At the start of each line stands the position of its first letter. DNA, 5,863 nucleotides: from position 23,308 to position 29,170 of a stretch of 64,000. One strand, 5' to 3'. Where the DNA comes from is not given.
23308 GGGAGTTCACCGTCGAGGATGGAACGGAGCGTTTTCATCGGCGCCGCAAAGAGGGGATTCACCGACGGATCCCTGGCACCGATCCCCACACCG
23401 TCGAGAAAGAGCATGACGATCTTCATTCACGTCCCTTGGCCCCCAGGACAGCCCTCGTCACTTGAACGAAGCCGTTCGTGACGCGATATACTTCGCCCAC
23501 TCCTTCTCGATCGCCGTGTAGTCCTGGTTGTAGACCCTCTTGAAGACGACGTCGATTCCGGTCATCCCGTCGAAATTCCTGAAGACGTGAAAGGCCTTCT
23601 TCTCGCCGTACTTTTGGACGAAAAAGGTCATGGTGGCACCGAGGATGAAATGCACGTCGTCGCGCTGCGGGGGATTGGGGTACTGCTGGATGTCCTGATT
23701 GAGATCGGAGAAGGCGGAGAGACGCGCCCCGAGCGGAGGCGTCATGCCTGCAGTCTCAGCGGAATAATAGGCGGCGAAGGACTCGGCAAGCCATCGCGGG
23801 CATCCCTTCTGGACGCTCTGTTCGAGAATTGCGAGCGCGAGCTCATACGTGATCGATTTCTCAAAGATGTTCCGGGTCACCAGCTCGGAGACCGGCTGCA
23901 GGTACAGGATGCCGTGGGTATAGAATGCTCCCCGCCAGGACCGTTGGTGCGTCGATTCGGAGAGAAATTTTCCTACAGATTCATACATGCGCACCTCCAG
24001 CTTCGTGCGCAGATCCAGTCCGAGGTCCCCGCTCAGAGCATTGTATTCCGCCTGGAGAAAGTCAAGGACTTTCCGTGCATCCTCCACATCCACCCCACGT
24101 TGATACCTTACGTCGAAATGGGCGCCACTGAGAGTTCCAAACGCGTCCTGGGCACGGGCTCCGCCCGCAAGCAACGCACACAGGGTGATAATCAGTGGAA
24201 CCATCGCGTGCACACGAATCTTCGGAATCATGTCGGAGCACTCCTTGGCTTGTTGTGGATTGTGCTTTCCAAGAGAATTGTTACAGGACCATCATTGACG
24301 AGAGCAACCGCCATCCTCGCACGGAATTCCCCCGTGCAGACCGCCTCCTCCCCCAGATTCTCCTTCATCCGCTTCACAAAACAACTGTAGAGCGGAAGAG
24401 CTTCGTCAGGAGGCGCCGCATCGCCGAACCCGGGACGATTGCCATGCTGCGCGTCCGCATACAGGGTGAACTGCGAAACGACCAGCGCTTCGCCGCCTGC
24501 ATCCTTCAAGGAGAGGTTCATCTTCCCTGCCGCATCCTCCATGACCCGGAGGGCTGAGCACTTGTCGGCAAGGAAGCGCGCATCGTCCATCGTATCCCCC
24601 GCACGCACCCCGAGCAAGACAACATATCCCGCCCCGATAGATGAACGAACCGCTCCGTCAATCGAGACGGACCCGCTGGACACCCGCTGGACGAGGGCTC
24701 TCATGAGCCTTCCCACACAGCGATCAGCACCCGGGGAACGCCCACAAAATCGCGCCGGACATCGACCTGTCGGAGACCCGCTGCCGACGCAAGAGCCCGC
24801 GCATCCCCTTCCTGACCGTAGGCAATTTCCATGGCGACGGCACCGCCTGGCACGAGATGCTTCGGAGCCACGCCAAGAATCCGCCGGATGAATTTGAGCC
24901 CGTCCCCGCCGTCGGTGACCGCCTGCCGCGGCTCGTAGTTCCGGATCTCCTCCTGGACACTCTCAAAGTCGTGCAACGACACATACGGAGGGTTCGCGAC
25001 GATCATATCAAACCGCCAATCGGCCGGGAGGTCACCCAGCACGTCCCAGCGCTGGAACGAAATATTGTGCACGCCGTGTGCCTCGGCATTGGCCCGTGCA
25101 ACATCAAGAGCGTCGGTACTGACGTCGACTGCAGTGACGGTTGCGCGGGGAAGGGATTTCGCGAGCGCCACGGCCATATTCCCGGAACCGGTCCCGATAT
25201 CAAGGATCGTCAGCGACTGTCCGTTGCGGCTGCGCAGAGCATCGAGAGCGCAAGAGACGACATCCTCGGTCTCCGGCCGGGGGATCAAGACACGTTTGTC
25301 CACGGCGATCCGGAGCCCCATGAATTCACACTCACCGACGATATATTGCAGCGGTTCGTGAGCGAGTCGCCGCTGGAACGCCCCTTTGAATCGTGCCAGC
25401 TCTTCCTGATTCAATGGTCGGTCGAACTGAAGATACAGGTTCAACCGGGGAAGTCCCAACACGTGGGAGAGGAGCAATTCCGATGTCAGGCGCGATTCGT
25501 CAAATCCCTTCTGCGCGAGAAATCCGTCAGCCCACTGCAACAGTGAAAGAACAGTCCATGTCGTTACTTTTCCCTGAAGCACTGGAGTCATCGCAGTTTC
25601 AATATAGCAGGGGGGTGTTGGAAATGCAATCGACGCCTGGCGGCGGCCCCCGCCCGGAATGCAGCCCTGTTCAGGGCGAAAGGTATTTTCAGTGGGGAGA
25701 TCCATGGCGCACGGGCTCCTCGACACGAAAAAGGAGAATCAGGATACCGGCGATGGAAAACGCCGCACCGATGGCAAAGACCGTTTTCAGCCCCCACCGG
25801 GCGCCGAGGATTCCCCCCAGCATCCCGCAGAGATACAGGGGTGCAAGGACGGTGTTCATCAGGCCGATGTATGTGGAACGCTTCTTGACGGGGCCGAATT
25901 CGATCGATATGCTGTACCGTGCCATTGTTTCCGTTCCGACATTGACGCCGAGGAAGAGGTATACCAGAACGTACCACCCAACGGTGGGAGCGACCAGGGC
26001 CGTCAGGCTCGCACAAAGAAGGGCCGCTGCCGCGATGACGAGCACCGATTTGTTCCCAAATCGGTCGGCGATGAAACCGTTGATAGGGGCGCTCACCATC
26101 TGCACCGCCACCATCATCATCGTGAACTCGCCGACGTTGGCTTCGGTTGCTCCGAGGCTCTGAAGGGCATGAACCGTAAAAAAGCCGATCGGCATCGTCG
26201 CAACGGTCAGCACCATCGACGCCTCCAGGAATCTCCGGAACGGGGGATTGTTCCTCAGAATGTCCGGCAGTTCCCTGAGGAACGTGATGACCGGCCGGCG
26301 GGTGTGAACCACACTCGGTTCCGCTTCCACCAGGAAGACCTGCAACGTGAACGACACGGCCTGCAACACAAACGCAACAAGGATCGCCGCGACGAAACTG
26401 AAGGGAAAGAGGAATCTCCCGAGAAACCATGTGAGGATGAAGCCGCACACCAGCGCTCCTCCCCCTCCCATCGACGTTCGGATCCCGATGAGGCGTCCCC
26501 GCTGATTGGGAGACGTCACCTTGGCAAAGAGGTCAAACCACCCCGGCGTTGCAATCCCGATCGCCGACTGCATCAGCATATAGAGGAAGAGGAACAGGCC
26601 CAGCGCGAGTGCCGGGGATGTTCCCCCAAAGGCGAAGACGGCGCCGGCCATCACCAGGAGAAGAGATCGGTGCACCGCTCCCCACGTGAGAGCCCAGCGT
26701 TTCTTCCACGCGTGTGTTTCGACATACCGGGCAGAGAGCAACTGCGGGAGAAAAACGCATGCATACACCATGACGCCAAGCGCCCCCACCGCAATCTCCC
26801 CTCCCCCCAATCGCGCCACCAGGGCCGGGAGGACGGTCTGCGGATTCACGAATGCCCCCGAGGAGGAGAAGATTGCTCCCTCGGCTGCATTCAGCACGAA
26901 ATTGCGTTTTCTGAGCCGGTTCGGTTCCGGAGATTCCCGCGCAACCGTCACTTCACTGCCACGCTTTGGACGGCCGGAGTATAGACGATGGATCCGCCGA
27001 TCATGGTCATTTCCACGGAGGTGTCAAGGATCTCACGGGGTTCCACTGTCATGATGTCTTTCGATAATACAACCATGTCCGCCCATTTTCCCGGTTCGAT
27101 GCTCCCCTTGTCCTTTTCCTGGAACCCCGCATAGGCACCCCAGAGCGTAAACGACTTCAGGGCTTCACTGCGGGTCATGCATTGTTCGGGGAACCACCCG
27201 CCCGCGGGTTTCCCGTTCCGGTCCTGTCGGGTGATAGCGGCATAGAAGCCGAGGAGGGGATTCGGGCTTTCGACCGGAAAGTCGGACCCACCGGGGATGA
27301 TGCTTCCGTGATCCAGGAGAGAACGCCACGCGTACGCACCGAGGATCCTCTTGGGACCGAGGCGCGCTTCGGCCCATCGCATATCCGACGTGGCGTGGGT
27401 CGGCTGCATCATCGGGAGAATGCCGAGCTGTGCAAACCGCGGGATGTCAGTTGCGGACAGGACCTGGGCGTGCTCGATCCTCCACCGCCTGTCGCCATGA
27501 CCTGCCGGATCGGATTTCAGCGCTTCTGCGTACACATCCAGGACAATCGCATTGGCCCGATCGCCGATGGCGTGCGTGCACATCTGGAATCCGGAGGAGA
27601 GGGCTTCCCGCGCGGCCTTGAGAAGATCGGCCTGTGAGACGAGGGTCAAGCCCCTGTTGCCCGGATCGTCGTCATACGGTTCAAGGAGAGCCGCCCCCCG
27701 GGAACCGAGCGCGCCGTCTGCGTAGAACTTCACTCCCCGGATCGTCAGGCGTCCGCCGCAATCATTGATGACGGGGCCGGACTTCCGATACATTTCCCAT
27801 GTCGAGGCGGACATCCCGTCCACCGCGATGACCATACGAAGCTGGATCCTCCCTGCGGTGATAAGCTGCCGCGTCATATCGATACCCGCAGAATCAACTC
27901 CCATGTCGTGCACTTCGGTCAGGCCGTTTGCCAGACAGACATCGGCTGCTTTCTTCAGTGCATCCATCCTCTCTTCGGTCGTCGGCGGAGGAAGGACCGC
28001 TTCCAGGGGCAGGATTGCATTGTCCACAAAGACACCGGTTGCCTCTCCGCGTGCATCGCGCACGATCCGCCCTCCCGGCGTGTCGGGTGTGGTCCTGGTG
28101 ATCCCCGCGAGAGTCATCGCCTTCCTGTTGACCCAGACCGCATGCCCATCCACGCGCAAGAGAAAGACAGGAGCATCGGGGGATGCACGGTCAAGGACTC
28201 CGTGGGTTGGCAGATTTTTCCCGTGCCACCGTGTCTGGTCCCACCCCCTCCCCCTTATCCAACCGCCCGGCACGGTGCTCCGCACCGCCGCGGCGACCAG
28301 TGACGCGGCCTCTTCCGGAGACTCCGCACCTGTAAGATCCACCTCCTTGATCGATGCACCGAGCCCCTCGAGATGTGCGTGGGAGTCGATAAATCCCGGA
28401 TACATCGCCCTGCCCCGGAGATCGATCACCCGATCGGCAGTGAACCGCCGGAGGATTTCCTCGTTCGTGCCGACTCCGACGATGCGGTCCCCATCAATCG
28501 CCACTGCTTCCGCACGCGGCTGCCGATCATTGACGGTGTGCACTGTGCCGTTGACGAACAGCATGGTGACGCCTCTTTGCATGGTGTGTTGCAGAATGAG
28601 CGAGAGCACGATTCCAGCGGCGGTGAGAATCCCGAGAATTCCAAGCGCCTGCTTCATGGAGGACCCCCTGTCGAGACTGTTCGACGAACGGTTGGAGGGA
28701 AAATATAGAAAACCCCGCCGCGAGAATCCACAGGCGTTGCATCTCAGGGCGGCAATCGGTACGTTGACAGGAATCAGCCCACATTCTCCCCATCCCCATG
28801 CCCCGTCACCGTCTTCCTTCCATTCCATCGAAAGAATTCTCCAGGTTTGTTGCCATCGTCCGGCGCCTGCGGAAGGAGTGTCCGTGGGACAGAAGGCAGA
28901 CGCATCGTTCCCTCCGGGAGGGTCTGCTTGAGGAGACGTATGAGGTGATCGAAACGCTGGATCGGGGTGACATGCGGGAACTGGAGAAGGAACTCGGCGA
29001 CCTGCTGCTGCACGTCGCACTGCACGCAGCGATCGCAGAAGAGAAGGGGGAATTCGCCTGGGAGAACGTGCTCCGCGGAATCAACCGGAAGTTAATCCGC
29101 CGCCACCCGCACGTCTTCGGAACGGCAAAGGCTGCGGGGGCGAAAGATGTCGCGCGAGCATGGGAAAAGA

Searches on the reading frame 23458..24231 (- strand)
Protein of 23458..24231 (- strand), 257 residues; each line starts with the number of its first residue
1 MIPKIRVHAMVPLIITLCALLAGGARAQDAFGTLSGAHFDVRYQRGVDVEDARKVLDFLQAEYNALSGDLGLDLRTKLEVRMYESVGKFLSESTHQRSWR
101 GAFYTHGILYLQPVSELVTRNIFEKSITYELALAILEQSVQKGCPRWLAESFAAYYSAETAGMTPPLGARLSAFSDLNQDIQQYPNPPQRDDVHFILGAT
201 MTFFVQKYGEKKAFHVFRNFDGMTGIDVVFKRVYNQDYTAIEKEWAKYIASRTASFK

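Call 66: search_protein_families(library=pfam, proteins=[window:23458-24231:-], max_evalue=0.00001)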
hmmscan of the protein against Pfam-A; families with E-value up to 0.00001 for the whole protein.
window:23458-24231:- (257 aa): 1 family
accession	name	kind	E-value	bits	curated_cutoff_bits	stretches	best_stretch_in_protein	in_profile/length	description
PF13485.12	Peptidase_MA_2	-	2.7e-06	27.8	32.4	0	67-250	10-200/201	Peptidase MA superfamily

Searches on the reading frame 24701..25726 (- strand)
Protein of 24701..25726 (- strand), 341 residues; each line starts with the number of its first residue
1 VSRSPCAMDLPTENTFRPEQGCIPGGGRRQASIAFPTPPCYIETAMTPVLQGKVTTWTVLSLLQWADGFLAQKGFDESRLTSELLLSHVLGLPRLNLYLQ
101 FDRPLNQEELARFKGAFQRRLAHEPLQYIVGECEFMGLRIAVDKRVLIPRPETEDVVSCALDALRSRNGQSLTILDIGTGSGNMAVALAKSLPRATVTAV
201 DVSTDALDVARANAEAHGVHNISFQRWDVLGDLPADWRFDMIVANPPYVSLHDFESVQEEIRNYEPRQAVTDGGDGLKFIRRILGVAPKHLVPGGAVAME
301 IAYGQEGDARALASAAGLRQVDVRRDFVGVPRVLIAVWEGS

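Call 66: search_protein_families(library=pfam, proteins=[window:24701-25726:-], max_evalue=0.00001)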
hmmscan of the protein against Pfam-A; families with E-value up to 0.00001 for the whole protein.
window:24701-25726:- (341 aa): 10 families
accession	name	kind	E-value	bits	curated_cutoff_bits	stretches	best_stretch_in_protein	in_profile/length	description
PF17827.6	PrmC_N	-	3e-22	79.4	23.4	1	62-131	2-71/71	PrmC N-terminal domain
PF05175.20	MTS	-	3.3e-17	63.1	23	1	167-257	30-118/170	Methyltransferase small domain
PF13847.12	Methyltransf_31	-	2.9e-15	56.6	27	1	171-264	4-100/145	Methyltransferase domain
PF13649.12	Methyltransf_25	-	5.8e-15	56.2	27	1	174-262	1-90/97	Methyltransferase domain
PF06325.19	PrmA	-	1.1e-10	41.9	22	1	160-245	151-233/296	Ribosomal protein L11 methyltransferase (PrmA)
PF08242.18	Methyltransf_12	-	1.8e-10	41.8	30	1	175-250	1-77/98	Methyltransferase domain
PF08241.18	Methyltransf_11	-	3.4e-08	34.5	21.2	1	175-261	1-83/95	Methyltransferase domain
PF02390.23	Methyltransf_4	-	4.5e-07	29.9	24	1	172-229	3-60/173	Putative methyltransferase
PF13489.12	Methyltransf_23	-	6.1e-06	26.5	27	1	164-254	16-97/164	Methyltransferase domain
PF01170.24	UPF0020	-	9.5e-06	25.9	22.3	0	193-248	75-131/197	RMKL-like, methyltransferase domain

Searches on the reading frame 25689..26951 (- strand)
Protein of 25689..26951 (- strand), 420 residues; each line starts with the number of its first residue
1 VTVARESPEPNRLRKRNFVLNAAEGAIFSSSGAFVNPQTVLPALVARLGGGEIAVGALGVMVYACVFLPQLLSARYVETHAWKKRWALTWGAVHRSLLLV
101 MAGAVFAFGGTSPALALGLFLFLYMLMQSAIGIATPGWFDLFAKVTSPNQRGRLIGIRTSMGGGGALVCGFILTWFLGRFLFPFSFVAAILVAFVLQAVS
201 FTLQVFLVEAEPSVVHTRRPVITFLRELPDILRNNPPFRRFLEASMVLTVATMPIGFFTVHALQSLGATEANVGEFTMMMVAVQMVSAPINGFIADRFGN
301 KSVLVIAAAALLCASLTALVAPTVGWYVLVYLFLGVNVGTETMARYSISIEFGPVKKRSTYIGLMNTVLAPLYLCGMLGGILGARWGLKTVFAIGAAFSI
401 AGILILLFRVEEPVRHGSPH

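Call 66: search_protein_families(library=pfam, proteins=[window:25689-26951:-], max_evalue=0.00001)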
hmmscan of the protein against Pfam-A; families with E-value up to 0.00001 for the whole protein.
window:25689-26951:- (420 aa): 2 families
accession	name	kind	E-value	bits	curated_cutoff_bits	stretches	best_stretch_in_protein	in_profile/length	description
PF07690.21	MFS_1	-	3.2e-31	108.9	33.4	2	27-368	5-338/347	Major Facilitator Superfamily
PF12832.13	MFS_1_like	-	1.5e-06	27.9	25.2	1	257-333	21-99/373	MFS_1 like family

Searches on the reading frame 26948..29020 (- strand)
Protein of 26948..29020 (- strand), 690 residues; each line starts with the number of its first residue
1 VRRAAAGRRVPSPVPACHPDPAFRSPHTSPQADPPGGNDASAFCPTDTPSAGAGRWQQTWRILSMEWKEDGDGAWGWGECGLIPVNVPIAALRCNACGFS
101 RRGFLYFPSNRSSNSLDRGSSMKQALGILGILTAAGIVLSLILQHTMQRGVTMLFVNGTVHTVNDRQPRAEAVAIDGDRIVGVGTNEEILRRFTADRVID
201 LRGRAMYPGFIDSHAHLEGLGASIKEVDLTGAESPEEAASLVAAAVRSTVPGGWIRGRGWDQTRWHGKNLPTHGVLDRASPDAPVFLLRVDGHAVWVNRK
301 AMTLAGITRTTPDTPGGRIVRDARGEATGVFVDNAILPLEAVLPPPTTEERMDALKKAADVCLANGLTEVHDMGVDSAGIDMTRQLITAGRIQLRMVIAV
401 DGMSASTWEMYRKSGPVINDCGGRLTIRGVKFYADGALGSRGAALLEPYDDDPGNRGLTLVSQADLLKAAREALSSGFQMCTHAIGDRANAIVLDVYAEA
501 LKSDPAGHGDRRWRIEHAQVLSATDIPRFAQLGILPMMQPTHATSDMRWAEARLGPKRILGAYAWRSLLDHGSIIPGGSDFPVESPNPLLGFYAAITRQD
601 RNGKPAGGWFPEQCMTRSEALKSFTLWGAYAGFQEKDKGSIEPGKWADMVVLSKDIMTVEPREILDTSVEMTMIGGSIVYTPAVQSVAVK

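Call 52: search_protein_families(library=pfam, proteins=[window:26948-29020:-], max_evalue=0.001)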
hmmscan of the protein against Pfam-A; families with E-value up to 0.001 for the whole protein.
window:26948-29020:- (690 aa): 2 families
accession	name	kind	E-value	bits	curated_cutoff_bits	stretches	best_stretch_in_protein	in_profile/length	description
PF07969.17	Amidohydro_3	-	6.6e-108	362.6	29.7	1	197-680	1-472/472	Amidohydrolase family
PF01979.26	Amidohydro_1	-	1.6e-09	37.9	25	1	461-679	132-345/345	Amidohydrolase family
